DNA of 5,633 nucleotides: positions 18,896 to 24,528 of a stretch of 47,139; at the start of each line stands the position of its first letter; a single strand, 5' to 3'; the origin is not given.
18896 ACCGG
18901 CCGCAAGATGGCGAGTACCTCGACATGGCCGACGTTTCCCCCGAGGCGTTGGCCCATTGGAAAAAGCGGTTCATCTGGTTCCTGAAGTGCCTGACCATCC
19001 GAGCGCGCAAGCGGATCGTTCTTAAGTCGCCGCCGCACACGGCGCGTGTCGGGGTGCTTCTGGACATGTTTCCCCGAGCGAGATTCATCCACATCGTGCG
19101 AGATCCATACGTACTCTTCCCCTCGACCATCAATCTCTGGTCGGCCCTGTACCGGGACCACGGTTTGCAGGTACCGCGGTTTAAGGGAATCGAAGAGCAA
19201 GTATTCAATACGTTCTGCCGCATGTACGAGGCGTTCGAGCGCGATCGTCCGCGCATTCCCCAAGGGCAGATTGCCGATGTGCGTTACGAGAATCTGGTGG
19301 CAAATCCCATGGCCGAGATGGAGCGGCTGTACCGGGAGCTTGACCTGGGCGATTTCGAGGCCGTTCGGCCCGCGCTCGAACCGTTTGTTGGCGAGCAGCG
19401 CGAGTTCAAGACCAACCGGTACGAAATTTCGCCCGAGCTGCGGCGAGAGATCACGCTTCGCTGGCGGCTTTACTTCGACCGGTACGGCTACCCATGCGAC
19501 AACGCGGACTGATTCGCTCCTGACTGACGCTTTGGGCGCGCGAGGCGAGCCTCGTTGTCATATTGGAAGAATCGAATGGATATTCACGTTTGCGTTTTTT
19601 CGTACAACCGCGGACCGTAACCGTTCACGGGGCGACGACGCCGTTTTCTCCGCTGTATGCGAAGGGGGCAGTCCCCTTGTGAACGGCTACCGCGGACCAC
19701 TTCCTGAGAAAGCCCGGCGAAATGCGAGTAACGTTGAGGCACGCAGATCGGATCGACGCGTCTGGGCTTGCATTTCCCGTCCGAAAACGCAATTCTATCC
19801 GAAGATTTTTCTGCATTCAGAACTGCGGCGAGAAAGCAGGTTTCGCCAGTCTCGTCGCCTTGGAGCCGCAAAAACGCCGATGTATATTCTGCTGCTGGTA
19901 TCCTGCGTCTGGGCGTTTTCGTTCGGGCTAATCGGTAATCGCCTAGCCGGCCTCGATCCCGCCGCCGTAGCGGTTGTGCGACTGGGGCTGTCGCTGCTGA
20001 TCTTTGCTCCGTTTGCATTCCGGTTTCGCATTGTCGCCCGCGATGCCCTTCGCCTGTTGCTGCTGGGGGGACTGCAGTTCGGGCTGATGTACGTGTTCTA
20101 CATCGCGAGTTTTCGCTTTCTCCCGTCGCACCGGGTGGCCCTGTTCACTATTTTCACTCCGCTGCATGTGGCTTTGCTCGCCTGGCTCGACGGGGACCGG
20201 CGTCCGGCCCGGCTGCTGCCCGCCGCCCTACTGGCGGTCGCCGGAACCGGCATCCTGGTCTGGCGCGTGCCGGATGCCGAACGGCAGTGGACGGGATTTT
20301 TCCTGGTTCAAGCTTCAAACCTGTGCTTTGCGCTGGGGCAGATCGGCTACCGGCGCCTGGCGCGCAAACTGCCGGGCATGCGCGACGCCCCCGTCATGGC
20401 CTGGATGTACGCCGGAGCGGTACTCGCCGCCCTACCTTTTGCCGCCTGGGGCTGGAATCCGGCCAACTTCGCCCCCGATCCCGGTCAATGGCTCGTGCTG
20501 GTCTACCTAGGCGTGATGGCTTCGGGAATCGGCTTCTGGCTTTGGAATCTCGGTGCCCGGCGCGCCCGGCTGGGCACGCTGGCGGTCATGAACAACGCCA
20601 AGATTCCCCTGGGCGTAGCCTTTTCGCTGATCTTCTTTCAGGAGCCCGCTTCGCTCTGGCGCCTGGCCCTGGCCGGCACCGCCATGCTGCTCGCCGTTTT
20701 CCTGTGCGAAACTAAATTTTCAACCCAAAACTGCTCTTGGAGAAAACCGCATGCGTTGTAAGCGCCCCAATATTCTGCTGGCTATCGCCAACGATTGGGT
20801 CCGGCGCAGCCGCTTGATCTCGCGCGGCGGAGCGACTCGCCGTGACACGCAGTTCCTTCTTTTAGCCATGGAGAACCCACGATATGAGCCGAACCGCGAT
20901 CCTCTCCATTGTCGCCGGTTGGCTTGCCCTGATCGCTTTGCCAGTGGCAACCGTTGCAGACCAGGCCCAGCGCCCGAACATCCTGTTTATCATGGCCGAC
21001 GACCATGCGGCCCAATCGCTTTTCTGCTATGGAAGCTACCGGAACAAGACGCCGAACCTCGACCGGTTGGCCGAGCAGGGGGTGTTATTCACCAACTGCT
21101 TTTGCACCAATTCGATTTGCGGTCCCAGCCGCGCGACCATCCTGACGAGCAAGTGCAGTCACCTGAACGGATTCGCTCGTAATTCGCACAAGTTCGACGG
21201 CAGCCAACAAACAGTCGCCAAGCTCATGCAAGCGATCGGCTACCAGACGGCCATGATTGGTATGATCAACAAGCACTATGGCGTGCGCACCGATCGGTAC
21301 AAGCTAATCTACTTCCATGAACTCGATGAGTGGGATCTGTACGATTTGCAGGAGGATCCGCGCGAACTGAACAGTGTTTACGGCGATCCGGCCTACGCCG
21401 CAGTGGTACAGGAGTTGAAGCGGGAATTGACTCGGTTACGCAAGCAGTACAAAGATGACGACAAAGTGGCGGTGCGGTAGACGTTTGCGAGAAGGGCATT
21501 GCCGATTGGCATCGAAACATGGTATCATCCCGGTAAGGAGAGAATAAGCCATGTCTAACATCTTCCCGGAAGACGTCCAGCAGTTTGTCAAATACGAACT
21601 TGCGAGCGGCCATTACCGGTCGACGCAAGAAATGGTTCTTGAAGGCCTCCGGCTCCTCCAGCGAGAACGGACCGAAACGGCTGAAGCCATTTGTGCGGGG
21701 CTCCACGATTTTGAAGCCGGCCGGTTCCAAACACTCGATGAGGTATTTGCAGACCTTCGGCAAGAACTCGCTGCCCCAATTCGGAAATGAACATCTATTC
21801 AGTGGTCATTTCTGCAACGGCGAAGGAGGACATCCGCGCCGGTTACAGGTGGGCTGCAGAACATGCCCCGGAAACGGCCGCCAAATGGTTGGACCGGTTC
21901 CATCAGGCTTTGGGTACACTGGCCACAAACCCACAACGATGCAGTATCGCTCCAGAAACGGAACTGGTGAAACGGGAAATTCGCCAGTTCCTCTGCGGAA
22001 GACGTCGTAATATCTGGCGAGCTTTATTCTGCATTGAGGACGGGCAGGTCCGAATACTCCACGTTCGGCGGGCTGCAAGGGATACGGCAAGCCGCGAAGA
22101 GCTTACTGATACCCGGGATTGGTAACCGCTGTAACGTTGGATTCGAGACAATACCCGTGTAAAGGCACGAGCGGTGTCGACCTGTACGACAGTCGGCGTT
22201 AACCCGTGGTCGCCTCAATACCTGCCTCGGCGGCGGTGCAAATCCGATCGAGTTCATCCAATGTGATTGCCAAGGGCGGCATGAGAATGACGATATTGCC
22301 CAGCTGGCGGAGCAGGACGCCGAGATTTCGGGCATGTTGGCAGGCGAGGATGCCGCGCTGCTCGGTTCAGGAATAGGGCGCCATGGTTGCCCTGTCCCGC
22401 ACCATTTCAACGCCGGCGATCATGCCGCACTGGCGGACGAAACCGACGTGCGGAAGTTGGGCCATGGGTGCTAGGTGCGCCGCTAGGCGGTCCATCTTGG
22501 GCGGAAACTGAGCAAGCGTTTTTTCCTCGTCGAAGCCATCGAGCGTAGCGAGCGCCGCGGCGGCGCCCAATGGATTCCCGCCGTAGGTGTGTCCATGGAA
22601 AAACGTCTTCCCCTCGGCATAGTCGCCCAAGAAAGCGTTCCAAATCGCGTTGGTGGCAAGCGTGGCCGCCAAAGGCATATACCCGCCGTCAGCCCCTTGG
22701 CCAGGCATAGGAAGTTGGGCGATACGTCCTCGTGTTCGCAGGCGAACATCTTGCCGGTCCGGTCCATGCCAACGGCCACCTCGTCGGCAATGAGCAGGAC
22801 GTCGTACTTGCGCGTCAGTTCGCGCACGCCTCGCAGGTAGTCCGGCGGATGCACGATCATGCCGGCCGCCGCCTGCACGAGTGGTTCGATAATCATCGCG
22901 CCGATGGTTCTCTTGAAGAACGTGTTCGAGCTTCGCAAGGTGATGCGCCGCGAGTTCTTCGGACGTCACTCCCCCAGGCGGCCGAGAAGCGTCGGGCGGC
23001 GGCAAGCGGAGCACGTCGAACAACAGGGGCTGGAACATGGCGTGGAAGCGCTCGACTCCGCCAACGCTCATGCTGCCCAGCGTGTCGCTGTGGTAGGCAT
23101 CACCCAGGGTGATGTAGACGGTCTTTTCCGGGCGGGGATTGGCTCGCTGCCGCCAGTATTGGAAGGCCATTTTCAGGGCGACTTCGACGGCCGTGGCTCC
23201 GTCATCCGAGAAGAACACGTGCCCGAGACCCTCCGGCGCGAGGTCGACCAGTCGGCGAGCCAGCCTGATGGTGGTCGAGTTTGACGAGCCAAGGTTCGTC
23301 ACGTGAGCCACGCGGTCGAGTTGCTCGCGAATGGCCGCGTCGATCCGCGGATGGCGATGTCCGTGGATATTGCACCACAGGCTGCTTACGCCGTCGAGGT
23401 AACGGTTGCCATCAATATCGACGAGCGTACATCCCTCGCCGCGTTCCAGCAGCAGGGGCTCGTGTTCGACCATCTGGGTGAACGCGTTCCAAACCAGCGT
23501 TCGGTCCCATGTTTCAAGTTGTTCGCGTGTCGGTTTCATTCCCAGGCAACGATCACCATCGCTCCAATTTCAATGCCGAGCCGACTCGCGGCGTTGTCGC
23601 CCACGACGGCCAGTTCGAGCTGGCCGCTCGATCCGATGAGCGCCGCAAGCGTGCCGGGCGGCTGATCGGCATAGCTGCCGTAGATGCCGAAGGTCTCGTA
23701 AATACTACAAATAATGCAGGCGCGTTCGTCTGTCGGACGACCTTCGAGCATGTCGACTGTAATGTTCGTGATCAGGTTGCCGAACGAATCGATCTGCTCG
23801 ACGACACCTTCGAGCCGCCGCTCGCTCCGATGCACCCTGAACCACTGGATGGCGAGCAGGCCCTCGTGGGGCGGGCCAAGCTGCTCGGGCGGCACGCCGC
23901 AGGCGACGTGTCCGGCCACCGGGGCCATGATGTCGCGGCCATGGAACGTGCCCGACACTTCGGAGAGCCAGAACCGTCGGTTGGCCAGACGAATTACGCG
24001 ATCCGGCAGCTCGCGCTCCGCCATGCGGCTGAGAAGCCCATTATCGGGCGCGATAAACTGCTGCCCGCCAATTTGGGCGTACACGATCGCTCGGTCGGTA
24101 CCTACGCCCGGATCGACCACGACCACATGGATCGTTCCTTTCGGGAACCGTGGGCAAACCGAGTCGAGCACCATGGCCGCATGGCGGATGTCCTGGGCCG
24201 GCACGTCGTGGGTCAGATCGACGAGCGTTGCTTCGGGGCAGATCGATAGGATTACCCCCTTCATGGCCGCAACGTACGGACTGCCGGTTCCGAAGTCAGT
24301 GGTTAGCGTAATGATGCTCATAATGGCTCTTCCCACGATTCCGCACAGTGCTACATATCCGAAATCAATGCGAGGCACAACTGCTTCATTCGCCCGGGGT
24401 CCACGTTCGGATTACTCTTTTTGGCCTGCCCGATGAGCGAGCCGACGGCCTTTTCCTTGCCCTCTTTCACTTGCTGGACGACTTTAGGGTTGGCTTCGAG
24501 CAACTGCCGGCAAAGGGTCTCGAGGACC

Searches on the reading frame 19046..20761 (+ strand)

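Call 10: search_protein_families(library=pfam, proteins=[window:19046-20761:+])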
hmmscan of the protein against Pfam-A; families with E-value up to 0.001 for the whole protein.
window:19046-20761:+ (571 aa): 1 family
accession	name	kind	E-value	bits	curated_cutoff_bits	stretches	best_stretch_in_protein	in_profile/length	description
PF00892.27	EamA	-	3.9e-19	69.7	28.2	2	416-552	2-131/135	EamA-like transporter family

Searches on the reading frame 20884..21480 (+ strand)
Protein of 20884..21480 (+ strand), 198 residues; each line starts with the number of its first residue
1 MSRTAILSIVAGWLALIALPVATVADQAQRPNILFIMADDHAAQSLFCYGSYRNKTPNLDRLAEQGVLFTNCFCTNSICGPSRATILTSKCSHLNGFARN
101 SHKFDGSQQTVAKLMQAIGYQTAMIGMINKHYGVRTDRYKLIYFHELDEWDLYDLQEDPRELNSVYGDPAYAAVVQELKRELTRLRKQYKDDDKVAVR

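Call 56: search_protein_families(library=pfam, proteins=[window:20884-21480:+], max_evalue=0.00001)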
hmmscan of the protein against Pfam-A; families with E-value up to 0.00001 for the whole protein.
window:20884-21480:+ (198 aa): 2 families
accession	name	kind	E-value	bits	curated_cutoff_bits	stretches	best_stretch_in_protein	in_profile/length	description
PF00884.28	Sulfatase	-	4e-23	82.6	25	1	31-177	1-152/301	Sulfatase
PF16347.10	SGSH_C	-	1.1e-20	74.7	29.3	1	124-188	89-154/154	N-sulphoglucosamine sulphohydrolase, C-terminal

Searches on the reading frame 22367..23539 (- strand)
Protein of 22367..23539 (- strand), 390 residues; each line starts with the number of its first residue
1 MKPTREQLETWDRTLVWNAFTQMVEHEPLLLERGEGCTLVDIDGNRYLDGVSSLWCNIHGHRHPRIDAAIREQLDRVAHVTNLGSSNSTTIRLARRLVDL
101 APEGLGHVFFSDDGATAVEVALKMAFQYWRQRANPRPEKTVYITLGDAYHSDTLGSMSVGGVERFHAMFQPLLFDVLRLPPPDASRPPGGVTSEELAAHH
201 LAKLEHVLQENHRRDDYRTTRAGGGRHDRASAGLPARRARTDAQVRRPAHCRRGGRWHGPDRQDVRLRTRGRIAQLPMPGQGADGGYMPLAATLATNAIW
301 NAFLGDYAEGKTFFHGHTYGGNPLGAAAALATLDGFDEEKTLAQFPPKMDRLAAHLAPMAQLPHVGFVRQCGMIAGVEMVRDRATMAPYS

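Call 56: search_protein_families(library=pfam, proteins=[window:22367-23539:-], max_evalue=0.00001)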
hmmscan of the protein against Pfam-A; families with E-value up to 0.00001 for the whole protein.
window:22367-23539:- (390 aa): 1 family
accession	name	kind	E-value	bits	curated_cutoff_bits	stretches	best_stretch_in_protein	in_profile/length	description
PF00202.27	Aminotran_3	-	9.9e-53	179.7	30.5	2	26-210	8-189/403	Aminotransferase class-III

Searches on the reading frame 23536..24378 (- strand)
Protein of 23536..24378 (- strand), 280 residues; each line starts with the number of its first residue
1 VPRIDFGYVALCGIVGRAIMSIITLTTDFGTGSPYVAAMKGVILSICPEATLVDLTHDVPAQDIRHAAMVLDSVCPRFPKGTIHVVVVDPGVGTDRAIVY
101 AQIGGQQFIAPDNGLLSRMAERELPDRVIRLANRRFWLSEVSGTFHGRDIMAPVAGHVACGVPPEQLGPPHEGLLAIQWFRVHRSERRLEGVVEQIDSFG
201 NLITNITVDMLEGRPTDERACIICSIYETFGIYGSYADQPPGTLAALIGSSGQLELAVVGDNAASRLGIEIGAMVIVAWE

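Call 56: search_protein_families(library=pfam, proteins=[window:23536-24378:-], max_evalue=0.00001)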
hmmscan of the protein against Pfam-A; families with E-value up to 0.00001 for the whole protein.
window:23536-24378:- (280 aa): 2 families
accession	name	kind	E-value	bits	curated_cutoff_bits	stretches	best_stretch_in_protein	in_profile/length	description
PF01887.21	SAM_HAT_N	-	2.1e-55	186.9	26.3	1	23-168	1-145/145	SAM hydroxide adenosyltransferase N-terminal domain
PF20257.3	SAM_HAT_C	-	1.5e-18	67.3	25.5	1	192-275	2-83/84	SAM hydroxide adenosyltransferase C-terminal domain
